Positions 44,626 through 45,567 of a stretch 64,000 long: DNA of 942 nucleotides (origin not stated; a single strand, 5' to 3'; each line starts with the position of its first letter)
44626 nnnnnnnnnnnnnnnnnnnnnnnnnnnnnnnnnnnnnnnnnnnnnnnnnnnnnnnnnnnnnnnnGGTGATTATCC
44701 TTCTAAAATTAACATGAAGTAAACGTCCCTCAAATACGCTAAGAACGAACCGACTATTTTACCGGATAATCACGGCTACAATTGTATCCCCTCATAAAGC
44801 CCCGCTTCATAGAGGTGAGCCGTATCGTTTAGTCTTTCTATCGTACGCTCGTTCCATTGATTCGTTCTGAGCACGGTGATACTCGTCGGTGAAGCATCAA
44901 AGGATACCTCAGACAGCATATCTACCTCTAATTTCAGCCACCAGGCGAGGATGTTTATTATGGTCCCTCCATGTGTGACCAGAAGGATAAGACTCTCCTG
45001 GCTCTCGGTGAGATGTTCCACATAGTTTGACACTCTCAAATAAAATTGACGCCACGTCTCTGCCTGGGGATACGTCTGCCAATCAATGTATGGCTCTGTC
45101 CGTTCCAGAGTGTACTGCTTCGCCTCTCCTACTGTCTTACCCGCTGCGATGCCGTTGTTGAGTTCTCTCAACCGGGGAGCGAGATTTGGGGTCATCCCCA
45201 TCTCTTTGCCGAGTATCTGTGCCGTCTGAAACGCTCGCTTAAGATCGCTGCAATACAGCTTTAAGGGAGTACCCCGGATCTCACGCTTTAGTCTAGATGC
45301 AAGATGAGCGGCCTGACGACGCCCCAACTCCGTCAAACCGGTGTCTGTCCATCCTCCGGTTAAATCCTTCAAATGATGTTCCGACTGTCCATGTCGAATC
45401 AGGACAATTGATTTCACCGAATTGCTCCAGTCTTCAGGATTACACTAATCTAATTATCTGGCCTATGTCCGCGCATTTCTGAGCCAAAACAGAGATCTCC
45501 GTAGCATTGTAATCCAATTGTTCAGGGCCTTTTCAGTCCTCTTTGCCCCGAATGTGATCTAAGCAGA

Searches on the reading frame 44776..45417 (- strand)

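Call 35: search_protein_families(library=ncbifam, proteins=[window:44776-45417:-], max_evalue=0.01)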
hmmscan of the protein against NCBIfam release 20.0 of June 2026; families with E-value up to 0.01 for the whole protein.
window:44776-45417:- (213 aa): 19 families
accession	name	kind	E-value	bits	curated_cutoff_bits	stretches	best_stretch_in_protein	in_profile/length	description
TIGR03162.1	ribazole_cobC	equivalog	6.1e-29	100.7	162.9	1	4-174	1-169/176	alpha-ribazole phosphatase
NF005567.0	PRK07238.1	equivalog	1.3e-21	77.3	326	1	4-202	180-377/378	bifunctional RNase H/acid phosphatase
NF038349.1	dPGM_arch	equivalog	5.8e-20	72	225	1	4-187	1-173/194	2,3-diphosphoglycerate-dependent phosphoglycerate mutase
TIGR03848.1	MSMEG_4193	subfamily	1.3e-19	70.5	203.85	1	4-200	2-200/204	MSMEG_4193 family putative phosphomutase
NF045917.1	PhserinePhPspA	equivalog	1.1e-18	67.7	350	1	3-204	3-202/211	phosphoserine phosphatase PspA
NF011580.0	PRK15004.1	equivalog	6.6e-18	65.4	250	1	4-182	3-182/203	adenosylcobalamin/alpha-ribazole phosphatase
NF002901.0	PRK03482.1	equivalog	1.9e-13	50.6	261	1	1-163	1-164/215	2,3-diphosphoglycerate-dependent phosphoglycerate mutase GpmB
NF002339.0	PRK01295.1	equivalog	2.9e-13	49.8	316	1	3-77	4-77/206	2,3-bisphosphoglycerate-dependent phosphoglycerate mutase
NF010713.0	PRK14115.1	equivalog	1.6e-11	44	305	1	1-75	1-74/248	2,3-diphosphoglycerate-dependent phosphoglycerate mutase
NF010718.0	PRK14120.1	equivalog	2.6e-11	43.3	366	1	2-69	5-71/249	phosphoglyceromutase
TIGR01258.1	pgm_1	subfamily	4.2e-11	42.7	81.7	1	3-72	2-70/245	2,3-bisphosphoglycerate-dependent phosphoglycerate mutase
NF009993.0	PRK13462.1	equivalog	1.3e-10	41.3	226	1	3-183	7-179/203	acid phosphatase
NF010714.0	PRK14116.1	equivalog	4.6e-08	32.9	401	1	1-74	1-73/229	2,3-diphosphoglycerate-dependent phosphoglycerate mutase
NF010717.0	PRK14119.1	equivalog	7e-08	32.3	378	1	1-70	1-69/228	2,3-diphosphoglycerate-dependent phosphoglycerate mutase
NF002217.0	PRK01112.1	equivalog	3.4e-07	29.9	320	1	1-68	1-65/228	2,3-bisphosphoglycerate-dependent phosphoglycerate mutase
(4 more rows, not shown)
